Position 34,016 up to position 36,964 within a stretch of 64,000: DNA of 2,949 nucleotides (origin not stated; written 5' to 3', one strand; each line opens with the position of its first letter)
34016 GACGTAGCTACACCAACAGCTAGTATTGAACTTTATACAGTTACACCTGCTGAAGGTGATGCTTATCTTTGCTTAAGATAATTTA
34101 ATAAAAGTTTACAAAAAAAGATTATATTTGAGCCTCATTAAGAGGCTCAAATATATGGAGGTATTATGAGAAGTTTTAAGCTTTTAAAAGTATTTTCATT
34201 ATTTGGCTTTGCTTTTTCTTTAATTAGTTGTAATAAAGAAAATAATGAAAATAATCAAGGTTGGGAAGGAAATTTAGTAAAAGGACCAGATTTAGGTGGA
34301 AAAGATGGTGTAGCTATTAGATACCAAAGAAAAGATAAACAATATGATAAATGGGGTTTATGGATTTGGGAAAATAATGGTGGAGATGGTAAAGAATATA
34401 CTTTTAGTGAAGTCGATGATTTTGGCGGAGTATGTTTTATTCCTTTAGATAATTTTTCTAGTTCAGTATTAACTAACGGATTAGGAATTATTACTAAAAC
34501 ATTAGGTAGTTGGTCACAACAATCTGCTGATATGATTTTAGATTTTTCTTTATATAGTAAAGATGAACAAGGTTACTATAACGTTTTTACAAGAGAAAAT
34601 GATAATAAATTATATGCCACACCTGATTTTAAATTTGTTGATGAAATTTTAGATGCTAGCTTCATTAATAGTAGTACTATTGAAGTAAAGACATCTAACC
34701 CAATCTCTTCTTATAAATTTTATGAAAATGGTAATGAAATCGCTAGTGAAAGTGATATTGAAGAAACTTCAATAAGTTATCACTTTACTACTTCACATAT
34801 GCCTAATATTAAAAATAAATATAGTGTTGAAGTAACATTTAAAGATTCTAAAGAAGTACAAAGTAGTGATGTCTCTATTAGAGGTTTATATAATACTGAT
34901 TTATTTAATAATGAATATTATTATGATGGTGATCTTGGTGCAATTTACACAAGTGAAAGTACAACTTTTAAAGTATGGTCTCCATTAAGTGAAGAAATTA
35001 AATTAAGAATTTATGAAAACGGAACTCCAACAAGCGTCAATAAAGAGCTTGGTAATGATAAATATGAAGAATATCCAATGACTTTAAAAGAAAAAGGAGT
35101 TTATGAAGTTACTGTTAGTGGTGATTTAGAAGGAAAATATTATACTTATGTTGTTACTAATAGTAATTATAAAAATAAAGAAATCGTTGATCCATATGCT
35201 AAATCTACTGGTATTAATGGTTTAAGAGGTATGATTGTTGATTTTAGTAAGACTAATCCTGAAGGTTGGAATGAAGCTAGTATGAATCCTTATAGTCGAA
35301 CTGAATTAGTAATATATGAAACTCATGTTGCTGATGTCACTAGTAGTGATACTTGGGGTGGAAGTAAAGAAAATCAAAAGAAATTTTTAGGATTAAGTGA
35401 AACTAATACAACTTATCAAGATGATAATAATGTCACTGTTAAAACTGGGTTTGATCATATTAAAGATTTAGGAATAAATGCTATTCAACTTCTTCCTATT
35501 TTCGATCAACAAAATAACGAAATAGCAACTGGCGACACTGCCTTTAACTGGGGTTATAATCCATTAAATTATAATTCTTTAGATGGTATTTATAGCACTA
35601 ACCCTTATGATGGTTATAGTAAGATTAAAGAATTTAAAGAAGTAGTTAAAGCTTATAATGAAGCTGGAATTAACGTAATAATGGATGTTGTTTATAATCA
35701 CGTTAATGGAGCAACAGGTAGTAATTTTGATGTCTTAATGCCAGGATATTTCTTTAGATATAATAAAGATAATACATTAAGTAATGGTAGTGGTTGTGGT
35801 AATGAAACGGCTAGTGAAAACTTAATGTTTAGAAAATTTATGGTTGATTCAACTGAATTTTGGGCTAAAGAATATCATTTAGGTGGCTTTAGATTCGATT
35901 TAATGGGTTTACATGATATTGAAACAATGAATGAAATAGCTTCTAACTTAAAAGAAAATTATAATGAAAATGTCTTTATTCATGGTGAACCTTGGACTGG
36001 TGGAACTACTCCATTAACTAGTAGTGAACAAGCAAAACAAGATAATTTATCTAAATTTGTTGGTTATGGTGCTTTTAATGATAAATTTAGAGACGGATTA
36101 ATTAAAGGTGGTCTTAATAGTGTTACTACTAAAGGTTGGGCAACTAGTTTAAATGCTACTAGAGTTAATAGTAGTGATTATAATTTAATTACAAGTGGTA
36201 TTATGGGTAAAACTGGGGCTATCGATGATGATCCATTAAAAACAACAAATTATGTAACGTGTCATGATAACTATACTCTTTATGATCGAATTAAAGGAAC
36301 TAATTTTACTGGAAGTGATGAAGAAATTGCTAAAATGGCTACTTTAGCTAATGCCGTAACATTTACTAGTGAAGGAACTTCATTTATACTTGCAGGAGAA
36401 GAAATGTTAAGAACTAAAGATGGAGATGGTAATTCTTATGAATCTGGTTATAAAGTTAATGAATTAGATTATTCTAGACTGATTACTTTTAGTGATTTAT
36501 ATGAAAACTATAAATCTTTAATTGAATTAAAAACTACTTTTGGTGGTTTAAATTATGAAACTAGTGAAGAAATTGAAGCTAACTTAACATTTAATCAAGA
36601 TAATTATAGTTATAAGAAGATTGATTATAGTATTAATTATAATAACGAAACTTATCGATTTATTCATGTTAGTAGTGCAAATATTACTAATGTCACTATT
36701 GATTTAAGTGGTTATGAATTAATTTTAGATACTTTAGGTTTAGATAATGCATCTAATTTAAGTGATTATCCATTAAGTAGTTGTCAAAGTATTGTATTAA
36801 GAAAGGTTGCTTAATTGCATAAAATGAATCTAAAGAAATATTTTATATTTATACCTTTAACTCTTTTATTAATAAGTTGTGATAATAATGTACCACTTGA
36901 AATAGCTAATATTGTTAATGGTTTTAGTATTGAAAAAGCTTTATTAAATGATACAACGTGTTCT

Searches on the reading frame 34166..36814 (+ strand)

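Call 71: search_protein_families(library=pfam, proteins=[window:34166-36814:+], max_evalue=0.00001)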
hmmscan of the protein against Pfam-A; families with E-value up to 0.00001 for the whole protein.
window:34166-36814:+ (882 aa): 3 families
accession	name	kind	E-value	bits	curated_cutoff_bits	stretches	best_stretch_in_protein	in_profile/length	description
PF00128.31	Alpha-amylase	-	4.4e-14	53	22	1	429-513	25-92/446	Alpha amylase, catalytic domain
PF03714.20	PUD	-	5.2e-12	46.9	25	1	49-150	2-96/97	Bacterial pullanase-associated domain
PF02922.24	CBM_48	-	1.1e-11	45.4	22.4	1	257-345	2-83/83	Carbohydrate-binding module 48 (Isoamylase N-terminal domain)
